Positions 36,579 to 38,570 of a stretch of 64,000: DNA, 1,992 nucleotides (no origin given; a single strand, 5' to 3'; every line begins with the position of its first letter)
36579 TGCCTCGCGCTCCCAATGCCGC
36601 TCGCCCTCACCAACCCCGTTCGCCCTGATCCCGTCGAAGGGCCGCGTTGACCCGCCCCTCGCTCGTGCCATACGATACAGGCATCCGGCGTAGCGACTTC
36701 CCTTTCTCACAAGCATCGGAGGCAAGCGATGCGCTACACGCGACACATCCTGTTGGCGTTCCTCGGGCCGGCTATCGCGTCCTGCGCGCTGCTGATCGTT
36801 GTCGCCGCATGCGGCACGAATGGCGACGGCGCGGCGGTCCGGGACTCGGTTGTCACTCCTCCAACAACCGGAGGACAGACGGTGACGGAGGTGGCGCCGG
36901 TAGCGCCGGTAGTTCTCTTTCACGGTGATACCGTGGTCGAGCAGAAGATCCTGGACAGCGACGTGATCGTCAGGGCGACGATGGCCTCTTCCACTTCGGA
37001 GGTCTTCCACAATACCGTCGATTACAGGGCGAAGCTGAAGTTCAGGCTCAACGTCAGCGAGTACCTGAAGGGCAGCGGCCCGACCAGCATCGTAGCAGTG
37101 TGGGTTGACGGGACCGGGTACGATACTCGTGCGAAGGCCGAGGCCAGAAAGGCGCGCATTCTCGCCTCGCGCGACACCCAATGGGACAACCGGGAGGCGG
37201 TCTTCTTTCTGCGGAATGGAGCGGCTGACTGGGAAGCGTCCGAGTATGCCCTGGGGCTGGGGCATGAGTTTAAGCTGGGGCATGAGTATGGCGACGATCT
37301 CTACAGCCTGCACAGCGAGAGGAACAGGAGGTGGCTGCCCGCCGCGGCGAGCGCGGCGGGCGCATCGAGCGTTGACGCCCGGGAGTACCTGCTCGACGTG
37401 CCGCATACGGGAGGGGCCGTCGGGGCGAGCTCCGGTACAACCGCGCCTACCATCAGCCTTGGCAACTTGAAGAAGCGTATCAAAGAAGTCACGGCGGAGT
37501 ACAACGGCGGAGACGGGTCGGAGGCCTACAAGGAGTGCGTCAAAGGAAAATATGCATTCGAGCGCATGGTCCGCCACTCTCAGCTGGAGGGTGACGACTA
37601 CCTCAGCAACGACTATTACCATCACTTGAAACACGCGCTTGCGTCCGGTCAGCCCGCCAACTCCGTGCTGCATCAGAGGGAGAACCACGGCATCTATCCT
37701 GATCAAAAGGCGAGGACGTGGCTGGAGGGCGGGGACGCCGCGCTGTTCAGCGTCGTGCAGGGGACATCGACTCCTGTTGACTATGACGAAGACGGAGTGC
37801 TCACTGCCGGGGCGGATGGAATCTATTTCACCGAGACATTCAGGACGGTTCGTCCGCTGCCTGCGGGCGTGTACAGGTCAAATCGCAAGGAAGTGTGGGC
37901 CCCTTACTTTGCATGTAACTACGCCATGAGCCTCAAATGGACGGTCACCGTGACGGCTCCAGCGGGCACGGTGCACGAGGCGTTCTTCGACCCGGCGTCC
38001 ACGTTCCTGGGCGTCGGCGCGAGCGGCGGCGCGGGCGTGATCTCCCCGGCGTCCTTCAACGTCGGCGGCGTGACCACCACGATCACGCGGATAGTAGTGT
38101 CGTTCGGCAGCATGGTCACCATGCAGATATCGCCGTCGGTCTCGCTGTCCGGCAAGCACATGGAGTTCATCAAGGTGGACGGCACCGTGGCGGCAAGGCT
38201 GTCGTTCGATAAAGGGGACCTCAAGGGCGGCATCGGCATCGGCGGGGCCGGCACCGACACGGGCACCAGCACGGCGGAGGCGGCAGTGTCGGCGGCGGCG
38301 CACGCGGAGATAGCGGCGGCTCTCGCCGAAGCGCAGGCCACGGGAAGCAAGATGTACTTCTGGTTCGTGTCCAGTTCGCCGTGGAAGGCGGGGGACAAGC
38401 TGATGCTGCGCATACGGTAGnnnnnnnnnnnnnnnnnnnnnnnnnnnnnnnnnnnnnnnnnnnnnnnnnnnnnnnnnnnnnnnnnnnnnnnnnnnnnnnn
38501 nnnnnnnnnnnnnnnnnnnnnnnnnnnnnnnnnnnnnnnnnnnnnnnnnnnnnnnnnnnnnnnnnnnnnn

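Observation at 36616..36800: Promoter, leader and signal-peptide cassette shared by lipoprotein family members 27 kb apart and fused to a dispersed repeat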

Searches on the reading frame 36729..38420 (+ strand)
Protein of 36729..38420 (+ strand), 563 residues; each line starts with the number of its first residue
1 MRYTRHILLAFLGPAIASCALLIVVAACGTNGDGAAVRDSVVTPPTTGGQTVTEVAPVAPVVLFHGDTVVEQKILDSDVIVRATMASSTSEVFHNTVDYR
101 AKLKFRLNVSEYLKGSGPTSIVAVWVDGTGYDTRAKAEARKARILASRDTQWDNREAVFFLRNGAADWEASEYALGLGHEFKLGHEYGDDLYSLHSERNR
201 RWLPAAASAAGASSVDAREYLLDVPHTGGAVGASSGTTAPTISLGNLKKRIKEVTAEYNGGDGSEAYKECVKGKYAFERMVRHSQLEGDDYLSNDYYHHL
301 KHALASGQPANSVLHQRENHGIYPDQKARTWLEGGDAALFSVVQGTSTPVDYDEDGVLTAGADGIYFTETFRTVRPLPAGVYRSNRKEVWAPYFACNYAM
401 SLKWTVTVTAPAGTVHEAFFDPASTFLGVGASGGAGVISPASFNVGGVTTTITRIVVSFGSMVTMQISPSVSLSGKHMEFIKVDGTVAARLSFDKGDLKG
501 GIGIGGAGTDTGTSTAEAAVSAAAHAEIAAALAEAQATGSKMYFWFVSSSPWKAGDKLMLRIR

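Call 10: search_protein_families(library=pfam, proteins=[window:36729-38420:+], max_evalue=0.01)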
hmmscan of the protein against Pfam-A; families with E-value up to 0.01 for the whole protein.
window:36729-38420:+ (563 aa): 0 families

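Call 22: find_homologous_proteins(query=window:36729-38420:+)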
Query window:36729-38420:+ (563 aa): 1055 proteins with E <= 0.001 among 8000 candidates; the best 120 are listed.
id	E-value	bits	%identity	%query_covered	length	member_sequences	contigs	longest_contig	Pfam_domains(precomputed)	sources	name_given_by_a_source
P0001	0.0e+0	1265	100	100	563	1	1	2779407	-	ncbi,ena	-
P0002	1.0e-186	640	61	92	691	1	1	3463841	-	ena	-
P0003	1.0e-165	571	42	100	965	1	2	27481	-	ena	-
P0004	1.1e-157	544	39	89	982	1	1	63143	-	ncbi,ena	-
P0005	1.2e-149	518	49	94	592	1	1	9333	-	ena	-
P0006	8.8e-146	505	51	95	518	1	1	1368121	-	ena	-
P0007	1.0e-141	491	52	85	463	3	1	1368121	-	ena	-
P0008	1.0e-140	488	48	95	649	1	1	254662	-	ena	-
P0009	2.3e-137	477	36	89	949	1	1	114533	-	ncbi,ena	-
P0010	8.5e-135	469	50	89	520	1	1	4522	-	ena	-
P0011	3.6e-133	463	48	89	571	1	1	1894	-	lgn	-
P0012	6.8e-131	456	45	88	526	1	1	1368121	-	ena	-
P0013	1.8e-130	454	47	96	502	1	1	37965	-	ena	-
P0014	6.1e-130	453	45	99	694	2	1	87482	PF00041.28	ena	-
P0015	6.8e-130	452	56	72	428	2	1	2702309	-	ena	-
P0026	8.0e-127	442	49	88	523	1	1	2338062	-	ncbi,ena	-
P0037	2.2e-124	434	48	89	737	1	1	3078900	-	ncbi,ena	-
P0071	2.6e-117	411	47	90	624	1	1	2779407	-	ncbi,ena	-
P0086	2.1e-113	398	44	100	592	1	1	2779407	-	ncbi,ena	-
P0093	5.6e-111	390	41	94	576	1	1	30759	-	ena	-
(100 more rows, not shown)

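Call 23: find_encoding_contigs(protein=P0001, flank=2000, max_places=3)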
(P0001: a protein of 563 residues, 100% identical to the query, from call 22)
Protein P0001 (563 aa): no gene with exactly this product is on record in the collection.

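Call 24: find_encoding_contigs(protein=P0071, flank=3000, max_places=3)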
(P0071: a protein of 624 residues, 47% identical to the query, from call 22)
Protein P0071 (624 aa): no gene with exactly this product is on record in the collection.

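Call 31: find_encoding_contigs(protein=P0002, flank=4000, max_places=3)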
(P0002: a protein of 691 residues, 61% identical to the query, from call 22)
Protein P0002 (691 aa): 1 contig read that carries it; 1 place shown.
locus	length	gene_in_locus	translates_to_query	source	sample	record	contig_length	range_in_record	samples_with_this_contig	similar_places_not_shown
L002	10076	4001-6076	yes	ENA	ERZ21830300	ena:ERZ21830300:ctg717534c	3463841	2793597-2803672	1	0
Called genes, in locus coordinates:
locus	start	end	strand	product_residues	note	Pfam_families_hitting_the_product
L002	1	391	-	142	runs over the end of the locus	PF00903:Glyoxalase, PF13669:Glyoxalase_4 (weak)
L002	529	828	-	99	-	PF01084:Ribosomal_S18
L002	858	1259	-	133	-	PF00436:SSB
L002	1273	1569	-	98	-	PF01250:Ribosomal_S6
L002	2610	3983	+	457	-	PF00041:fn3 (weak)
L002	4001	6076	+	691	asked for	-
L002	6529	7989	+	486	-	PF08757:CotH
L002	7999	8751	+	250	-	PF09359:VTC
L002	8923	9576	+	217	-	PF16316:DUF4956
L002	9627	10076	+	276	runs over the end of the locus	PF01161:PBP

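Call 41: find_encoding_contigs(protein=P0093, flank=10000, max_places=2)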
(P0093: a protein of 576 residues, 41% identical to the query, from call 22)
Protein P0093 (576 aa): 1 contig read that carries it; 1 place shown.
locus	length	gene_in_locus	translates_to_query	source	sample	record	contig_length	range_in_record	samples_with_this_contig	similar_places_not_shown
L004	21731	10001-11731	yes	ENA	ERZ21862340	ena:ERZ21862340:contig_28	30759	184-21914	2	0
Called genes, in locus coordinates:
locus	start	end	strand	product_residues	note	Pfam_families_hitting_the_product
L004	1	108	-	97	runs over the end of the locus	?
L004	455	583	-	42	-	-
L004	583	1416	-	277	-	PF18163:LD_cluster2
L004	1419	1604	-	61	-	-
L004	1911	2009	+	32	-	-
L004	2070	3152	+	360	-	PF00180:Iso_dh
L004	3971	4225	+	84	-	PF08281:Sigma70_r4_2, PF04545:Sigma70_r4, PF13384:HTH_23 (faint)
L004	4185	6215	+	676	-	PF12450:vWF_A, PF00092:VWA, PF13519:VWA_2, PF13768:VWA_3, PF12034:YfbK_C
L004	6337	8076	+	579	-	-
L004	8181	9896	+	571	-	-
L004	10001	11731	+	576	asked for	-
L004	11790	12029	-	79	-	-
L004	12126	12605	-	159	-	PF13442:Cytochrome_CBB3, PF00034:Cytochrom_C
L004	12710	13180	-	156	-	PF00034:Cytochrom_C, PF13442:Cytochrome_CBB3 (weak)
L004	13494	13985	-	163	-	PF01878:EVE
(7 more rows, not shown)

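Call 42: find_encoding_contigs(protein=P0006, flank=10000, max_places=2)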
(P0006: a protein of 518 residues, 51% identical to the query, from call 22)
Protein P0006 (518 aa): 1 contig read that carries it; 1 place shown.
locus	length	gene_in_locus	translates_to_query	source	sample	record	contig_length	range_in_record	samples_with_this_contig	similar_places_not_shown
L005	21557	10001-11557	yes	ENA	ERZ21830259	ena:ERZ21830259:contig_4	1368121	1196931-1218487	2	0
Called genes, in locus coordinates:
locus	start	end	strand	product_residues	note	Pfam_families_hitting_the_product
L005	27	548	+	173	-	PF02776:TPP_enzyme_N (weak)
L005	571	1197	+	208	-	PF02775:TPP_enzyme_C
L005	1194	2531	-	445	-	PF00365:PFK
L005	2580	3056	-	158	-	PF14588:YjgF_endoribonc, PF01042:Ribonuc_L-PSP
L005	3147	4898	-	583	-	PF02129:Peptidase_S15, PF08530:PepX_C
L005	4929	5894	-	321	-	PF25852:DUF6242_C (faint), PF14870:PSII_BNR (faint), PF02012:BNR (faint), PF15902:Sortilin-Vps10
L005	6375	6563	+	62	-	-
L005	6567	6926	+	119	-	-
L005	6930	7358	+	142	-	PF00293:NUDIX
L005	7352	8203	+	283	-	PF12146:Hydrolase_4 (weak)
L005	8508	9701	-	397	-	PF04909:Amidohydro_2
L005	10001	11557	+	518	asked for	-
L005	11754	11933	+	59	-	-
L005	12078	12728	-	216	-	-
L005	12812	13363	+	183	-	PF04075:F420H2_quin_red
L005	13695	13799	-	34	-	-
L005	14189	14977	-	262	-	PF04951:Peptidase_M55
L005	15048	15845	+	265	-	-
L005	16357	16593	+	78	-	-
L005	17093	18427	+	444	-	-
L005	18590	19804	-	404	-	PF13433:Peripla_BP_5, PF13458:Peripla_BP_6, PF01094:ANF_receptor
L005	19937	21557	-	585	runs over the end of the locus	PF08269:dCache_2, PF17200:sCache_2 (weak), PF08269:dCache_2 (weak), PF17200:sCache_2 (weak)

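Call 47: list_cluster_members(proteins=[P0001, P0086, P0026, P0037])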
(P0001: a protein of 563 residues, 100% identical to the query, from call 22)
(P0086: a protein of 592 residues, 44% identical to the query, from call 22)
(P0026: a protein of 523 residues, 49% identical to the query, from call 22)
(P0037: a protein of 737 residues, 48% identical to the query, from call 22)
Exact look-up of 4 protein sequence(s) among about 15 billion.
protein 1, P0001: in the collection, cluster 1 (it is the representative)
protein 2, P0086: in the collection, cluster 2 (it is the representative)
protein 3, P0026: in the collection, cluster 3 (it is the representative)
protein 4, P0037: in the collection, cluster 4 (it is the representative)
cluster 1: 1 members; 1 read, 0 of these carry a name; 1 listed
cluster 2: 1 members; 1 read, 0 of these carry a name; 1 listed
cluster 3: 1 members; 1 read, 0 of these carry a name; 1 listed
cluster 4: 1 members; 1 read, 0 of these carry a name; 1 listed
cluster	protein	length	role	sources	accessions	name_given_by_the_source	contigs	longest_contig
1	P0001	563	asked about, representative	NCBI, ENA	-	-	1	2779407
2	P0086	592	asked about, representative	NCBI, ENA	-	-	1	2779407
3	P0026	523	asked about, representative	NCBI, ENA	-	-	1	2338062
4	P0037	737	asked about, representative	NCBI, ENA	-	-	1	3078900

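Call 55: search_protein_families(library=ncbifam, proteins=[window:36729-38420:+], max_evalue=0.1)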
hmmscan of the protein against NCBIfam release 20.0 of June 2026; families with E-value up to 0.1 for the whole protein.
window:36729-38420:+ (563 aa): 0 families

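Call 56: search_solved_structures(query=window:36729-38420:+, max_evalue=1)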
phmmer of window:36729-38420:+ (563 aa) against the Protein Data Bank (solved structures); distinct sequences matched with E-value up to 1: 1.
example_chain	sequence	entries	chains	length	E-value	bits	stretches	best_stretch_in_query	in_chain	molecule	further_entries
3zkx_C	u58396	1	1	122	0.73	11.7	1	249-295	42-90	XA4815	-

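Call 63: find_encoding_contigs(protein=P0007, flank=3000, max_places=2)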
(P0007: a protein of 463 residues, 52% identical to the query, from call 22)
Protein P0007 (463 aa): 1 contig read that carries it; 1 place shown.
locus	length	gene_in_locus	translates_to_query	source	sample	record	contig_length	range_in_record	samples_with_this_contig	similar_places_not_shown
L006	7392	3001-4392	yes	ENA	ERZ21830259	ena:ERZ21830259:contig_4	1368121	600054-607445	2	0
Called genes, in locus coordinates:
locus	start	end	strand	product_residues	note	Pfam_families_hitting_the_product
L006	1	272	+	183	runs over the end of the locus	-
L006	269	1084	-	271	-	PF10609:ParA, PF13614:AAA_31, PF01656:CbiA, PF02374:ArsA_ATPase (weak), PF09140:MipZ (weak)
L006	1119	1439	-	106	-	PF01883:FeS_assembly_P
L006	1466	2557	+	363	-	PF02595:Gly_kinase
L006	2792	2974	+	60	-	-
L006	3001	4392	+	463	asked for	-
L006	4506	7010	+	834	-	PF00246:Peptidase_M14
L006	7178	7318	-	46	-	-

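Call 64: find_encoding_contigs(protein=P0012, flank=3000, max_places=2)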
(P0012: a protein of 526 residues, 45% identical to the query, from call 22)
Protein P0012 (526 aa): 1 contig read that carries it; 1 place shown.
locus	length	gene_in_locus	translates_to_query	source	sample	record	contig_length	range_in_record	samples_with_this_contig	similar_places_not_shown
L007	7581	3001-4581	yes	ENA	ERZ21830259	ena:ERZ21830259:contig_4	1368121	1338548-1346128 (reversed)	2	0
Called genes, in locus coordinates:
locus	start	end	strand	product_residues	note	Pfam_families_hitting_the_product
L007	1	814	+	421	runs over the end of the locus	PF11104:PilM_2 (faint), PF02491:SHS2_FTSA, PF06723:MreB_Mbl, PF14450:FtsA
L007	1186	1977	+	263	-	PF00091:Tubulin, PF12327:FtsZ_C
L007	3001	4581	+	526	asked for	-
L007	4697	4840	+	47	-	-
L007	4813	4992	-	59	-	-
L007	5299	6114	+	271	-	PF02661:Fic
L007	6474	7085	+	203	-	PF22811:Zn_ribbon_NrdR, PF03477:ATP-cone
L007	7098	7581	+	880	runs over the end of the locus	PF00317:Ribonuc_red_lgN, PF02867:Ribonuc_red_lgC, PF12637:TSCPD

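Call 66: predict_structure(alignment_id=A3)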
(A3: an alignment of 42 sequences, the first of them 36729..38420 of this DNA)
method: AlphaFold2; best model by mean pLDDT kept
length: 563 residues; sequences in the alignment: 42
mean_pLDDT: 75.8   pTM: 0.69
mean pLDDT of the five models: 75.8, 75.4, 75.0, 74.4, 74.1
residues with pLDDT >= 90: 253; 70-90: 139; 50-70: 42; < 50: 129
segments of 3 or more residues with pLDDT < 50: 1-66, 179-188, 207-220, 223-240, 497-515
pLDDT, mean of each block of 10 residues (from residue 1): 33 40 35 34 36 33 48 89 92 89 93 95 88 94 82 80 84 73 40 63 60 36 36 34 82 94 92 87 72 57 91 92 89 96 95 91 91 97 94 91 93 97 93 91 94 93 92 92 96 63 39 48 81 86 89 97 96
secondary structure, 60 per line:
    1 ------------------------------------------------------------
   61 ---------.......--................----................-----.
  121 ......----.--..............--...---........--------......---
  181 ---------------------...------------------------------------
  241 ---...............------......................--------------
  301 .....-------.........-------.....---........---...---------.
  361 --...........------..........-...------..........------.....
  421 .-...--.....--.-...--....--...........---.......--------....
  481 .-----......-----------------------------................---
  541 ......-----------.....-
elements in order: H70-76 E79-94 E99-114 E120-126 H134-147 E156-163 E172-177 E202-204 H244-258 H265-286 E301-305 E313-321 E329-333 E340-344 E348-350 E363-373 E380-389 E400-409 E416-421 E423-425 E428-432 E437-439 E442-445 E448-458 E462-468 E477-481 E487-492 H522-537 E541-546 E558-562

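Call 73: fold_search(model_id=the predicted structure, library=pdb)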
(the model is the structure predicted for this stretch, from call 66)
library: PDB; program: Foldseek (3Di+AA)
matches with E <= 10: 1062; with E <= 0.001: 1
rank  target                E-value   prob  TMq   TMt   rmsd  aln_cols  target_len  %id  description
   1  7ptb                  7.8e-04  0.94  0.11  0.18  15.0       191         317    8  Crystal structure of the SPD-2 domain of human CEP192 (released 2022-04-06)
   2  6q2j_E                1.6e-03  1.00  0.16  0.16  11.8       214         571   10  Cryo-EM structure of extracellular dimeric complex of RET/GFRAL/GDF15 (released 2019-10-02)
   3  6q2o_E                1.7e-03  1.00  0.16  0.16  12.1       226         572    7  Cryo-EM structure of RET/GFRa2/NRTN extracellular complex. The 3D refinement was applied with C2 symmetry. (released 2019-10-02)
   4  7amk_A                2.4e-03  1.00  0.16  0.19  12.6       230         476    8  Zebrafish RET Cadherin Like Domains 1 to 4. (released 2021-02-03)
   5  2e2d_C                2.9e-03  1.00  0.12  0.33   7.7       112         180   11  Flexibility and variability of TIMP binding: X-ray structure of the complex between collagenase-3/MMP-13 and TIMP-2 (released 2007-03-13)
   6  6bqm                  3.6e-03  0.77  0.13  0.15  12.6       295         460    6  Secreted serine protease VesC from Vibrio cholerae (released 2018-11-28)
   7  4xhz                  4.0e-03  0.75  0.11  0.17  15.9       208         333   12  Crystal Structure of Human Protocadherin-15 EC8-10 (released 2016-09-21)
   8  1br9                  4.4e-03  1.00  0.13  0.35   5.1       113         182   13  HUMAN TISSUE INHIBITOR OF METALLOPROTEINASE-2 (released 1999-05-04)
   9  5vt8_C                4.9e-03  0.80  0.11  0.25  15.5       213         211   13  Crystal Structure of Mouse Cadherin-23 EC24-25 (released 2018-05-23)
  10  6q2s_E                8.0e-03  0.99  0.16  0.16  11.3       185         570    9  Cryo-EM structure of RET/GFRa3/ARTN extracellular complex. The 3D refinement was applied with C2 symmetry. (released 2019-10-02)
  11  2oul_B                8.4e-03  0.92  0.12  0.40   6.0       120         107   16  The Structure of Chagasin in Complex with a Cysteine Protease Clarifies the Binding Mode and Evolution of a New Inhibi (released 2008-02-26)
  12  4ofq_A                8.4e-03  0.44  0.13  0.20  15.2       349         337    6  Structure of the C-terminal domain of the Streptococcus pyogenes antigen I/II-family protein AspA (released 2014-03-12)
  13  4zmq_B                8.9e-03  0.96  0.14  0.33  14.8       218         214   10  Crystal structure of human P-cadherin (ss-X-dimer) (released 2016-09-07)
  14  5tfm                  8.9e-03  0.80  0.12  0.20  15.3       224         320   14  Crystal Structure of Human Cadherin-23 EC6-8 (released 2017-12-27)
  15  5dza                  9.9e-03  0.25  0.11  0.17  16.1       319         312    7  Streptococcus agalactiae AgI/II polypeptide BspA C terminal domain (WT) (released 2016-06-22)
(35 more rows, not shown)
